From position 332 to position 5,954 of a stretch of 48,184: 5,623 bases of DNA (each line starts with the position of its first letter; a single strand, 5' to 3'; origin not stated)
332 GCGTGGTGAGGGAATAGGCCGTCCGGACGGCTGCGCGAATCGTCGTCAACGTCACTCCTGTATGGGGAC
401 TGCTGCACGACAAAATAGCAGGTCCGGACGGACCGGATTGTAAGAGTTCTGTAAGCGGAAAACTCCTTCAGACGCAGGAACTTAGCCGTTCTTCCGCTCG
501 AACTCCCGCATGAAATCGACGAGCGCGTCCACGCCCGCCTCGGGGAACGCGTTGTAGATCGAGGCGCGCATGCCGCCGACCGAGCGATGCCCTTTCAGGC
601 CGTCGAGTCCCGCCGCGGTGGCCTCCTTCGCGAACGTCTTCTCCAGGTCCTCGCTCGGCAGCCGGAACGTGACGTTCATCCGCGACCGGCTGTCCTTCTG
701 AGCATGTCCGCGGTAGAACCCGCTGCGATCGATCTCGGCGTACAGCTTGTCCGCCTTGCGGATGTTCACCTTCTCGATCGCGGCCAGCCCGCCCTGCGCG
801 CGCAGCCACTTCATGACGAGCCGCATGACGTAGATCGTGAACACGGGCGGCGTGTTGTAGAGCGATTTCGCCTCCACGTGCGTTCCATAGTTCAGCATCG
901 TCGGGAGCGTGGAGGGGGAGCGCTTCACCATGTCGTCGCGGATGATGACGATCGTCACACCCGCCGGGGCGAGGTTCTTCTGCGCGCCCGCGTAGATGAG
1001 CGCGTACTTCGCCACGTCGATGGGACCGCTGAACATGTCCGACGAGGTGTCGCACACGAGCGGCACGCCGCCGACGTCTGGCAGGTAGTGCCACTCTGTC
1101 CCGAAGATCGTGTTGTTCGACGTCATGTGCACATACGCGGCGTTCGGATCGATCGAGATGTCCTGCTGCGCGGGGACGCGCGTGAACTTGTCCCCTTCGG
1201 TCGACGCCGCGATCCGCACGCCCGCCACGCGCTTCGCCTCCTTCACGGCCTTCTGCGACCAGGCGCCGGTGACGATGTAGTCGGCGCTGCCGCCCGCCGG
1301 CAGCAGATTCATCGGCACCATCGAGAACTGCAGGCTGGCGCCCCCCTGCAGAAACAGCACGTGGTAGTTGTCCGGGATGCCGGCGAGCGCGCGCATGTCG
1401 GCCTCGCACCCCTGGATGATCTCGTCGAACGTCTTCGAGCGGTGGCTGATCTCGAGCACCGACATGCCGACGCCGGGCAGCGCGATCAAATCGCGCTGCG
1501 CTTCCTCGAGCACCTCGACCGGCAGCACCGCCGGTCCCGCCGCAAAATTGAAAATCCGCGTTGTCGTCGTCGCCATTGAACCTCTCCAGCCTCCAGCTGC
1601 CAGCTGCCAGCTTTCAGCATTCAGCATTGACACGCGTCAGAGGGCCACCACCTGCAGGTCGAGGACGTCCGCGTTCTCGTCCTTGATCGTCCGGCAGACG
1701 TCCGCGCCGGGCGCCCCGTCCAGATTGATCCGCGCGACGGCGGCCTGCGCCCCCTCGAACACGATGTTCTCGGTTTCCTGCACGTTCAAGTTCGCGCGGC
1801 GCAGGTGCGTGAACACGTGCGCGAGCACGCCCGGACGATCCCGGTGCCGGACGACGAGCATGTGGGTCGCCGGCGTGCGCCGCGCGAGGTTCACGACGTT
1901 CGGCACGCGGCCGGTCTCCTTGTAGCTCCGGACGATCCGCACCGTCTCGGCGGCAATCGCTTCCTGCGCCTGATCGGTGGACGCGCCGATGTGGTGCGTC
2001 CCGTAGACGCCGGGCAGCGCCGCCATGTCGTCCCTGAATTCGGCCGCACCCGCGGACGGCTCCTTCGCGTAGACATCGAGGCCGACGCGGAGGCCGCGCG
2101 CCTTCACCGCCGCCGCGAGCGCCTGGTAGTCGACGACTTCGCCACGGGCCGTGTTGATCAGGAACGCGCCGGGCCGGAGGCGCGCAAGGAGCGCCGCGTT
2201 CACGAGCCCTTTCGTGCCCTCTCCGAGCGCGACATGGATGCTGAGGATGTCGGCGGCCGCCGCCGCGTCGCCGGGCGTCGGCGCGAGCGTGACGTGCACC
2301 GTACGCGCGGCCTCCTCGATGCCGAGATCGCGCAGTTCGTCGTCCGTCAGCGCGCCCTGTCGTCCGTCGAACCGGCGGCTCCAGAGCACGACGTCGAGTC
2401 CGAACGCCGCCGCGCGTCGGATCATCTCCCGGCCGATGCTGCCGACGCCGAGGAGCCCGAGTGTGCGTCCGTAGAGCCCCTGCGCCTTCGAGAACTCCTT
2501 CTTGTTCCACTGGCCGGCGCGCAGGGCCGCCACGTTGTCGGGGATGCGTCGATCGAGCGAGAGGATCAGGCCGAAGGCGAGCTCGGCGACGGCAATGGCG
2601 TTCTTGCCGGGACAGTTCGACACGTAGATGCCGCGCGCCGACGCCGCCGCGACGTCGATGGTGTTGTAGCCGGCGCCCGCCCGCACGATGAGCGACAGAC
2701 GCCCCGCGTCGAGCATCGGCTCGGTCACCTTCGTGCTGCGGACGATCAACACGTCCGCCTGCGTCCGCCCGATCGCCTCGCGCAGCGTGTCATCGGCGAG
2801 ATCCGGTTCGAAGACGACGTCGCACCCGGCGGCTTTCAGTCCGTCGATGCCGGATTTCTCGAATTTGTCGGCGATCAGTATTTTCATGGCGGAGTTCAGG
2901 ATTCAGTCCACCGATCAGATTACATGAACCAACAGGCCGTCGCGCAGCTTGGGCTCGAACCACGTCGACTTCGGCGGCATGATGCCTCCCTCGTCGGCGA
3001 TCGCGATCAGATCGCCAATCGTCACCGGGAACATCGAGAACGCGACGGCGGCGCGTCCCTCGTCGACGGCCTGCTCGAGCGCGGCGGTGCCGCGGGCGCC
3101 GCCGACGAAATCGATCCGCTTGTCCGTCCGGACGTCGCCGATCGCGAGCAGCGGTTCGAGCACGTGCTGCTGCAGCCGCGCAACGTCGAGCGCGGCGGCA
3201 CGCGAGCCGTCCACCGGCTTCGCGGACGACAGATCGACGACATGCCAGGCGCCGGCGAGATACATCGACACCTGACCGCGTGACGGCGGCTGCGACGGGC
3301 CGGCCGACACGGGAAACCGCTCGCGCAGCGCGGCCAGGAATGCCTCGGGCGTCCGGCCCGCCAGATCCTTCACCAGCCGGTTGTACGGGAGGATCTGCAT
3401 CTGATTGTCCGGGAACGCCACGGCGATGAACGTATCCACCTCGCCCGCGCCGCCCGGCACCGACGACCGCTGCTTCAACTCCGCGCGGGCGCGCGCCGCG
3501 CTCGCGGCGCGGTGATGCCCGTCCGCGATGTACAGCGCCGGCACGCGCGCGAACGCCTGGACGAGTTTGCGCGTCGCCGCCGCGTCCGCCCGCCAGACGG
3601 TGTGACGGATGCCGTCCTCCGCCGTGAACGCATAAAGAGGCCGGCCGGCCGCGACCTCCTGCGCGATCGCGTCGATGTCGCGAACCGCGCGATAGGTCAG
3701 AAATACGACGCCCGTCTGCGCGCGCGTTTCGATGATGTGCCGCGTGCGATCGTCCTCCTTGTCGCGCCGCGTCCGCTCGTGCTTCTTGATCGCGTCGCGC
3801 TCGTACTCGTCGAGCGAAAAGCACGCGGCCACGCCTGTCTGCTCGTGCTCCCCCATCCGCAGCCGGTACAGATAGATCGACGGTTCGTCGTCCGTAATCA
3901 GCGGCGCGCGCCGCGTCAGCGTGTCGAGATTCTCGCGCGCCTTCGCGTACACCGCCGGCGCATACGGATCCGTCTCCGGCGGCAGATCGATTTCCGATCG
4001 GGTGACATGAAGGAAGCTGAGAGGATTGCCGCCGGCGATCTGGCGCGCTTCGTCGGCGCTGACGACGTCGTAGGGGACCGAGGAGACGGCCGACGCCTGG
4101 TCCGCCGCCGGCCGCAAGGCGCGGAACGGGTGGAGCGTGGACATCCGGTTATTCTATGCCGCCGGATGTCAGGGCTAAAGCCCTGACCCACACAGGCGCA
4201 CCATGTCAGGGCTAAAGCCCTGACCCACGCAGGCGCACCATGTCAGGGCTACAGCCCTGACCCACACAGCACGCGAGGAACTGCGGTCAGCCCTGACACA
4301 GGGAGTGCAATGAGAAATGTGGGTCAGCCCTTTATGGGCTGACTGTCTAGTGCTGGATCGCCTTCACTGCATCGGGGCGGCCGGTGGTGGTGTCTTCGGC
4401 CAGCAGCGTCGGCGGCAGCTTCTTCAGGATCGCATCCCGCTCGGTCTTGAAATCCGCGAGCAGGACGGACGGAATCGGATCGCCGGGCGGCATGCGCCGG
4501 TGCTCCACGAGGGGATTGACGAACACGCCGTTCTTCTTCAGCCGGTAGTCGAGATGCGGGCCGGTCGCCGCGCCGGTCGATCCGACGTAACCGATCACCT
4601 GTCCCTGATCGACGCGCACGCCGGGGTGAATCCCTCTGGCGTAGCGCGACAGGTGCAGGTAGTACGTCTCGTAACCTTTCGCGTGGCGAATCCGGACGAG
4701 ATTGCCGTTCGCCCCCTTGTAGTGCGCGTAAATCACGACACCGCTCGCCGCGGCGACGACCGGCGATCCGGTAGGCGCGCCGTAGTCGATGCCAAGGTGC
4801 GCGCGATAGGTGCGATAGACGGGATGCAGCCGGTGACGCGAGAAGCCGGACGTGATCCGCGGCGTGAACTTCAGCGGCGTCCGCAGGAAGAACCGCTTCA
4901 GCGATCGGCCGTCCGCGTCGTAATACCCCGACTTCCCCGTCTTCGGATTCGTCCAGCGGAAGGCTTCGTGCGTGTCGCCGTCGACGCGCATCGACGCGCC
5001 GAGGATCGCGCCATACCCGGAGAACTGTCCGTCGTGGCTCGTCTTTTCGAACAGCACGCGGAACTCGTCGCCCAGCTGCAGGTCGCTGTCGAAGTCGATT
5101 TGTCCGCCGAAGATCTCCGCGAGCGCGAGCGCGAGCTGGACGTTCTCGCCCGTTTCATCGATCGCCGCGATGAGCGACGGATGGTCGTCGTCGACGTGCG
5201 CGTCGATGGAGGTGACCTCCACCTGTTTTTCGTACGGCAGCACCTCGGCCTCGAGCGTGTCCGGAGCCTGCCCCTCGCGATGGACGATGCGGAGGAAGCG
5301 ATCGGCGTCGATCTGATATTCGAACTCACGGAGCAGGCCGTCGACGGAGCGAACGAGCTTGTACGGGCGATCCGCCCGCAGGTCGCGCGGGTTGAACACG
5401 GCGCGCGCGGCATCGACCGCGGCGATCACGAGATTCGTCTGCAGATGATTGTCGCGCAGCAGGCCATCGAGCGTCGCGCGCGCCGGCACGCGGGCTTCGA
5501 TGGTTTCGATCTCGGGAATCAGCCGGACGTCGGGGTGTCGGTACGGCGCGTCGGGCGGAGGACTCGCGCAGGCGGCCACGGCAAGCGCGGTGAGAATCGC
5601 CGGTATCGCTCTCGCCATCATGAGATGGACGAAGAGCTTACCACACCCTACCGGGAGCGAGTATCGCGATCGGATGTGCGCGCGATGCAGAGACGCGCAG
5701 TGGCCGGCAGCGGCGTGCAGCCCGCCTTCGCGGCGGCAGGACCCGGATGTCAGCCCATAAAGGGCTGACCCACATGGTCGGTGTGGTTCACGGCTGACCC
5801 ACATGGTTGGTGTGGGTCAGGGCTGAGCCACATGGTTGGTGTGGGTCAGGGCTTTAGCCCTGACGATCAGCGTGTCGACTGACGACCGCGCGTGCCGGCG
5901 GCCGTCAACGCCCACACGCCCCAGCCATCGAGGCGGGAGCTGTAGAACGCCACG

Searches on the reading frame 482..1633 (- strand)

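Call 108: search_protein_families(library=pfam, proteins=[window:482-1633:-], max_evalue=0.001)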
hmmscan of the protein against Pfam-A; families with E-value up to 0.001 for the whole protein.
window:482-1633:- (383 aa): 1 family
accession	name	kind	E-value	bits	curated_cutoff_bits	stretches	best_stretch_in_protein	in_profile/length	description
PF00266.25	Aminotran_5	-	1.4e-45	156.3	21.5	1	27-371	1-371/371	Aminotransferase class-V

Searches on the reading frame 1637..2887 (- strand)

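Call 108: search_protein_families(library=pfam, proteins=[window:1637-2887:-], max_evalue=0.001)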
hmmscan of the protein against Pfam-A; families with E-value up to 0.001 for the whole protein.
window:1637-2887:- (416 aa): 4 families
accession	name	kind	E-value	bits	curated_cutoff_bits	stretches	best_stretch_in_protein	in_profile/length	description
PF02826.25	2-Hacid_dh_C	-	3.7e-38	131.1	25.1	1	105-301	1-178/178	D-isomer specific 2-hydroxyacid dehydrogenase, NAD binding domain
PF00389.36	2-Hacid_dh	-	1.9e-28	99.2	24.6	1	3-333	1-134/134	D-isomer specific 2-hydroxyacid dehydrogenase, catalytic domain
PF03446.21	NAD_binding_2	-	3.1e-08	34.2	21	1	143-267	2-113/161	NAD binding domain of 6-phosphogluconate dehydrogenase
PF01842.31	ACT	-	4e-05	23.7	27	1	342-370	1-29/66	ACT domain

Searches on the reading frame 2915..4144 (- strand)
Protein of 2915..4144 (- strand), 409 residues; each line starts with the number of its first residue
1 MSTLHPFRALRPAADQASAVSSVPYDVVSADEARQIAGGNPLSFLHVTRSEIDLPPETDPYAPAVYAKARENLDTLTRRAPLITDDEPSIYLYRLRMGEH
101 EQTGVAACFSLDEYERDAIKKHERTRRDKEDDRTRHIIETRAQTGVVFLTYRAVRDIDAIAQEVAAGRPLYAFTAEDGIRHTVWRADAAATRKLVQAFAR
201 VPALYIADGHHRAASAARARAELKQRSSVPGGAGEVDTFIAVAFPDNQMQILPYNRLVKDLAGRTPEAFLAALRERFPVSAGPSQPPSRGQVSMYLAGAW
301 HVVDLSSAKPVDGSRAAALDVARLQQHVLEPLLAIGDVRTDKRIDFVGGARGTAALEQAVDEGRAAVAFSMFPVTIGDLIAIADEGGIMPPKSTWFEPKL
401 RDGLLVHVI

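Call 108: search_protein_families(library=pfam, proteins=[window:2915-4144:-], max_evalue=0.001)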
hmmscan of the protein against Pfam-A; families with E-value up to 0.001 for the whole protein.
window:2915-4144:- (409 aa): 1 family
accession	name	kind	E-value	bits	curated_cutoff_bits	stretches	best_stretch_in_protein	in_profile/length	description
PF06245.16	DUF1015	-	1.7e-95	320.1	25.8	1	4-321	1-324/325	Protein of unknown function (DUF1015)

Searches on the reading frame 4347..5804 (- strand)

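Call 108: search_protein_families(library=pfam, proteins=[window:4347-5804:-], max_evalue=0.001)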
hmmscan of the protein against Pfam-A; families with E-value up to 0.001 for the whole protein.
window:4347-5804:- (485 aa): 2 families
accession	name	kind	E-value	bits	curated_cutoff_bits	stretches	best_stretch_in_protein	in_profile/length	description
PF01551.29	Peptidase_M23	-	7.5e-31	106.6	28.7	1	335-431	2-96/96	Peptidase family M23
PF19425.4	Csd3_N2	-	6.1e-06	26.6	27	1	230-322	36-121/122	Csd3 second domain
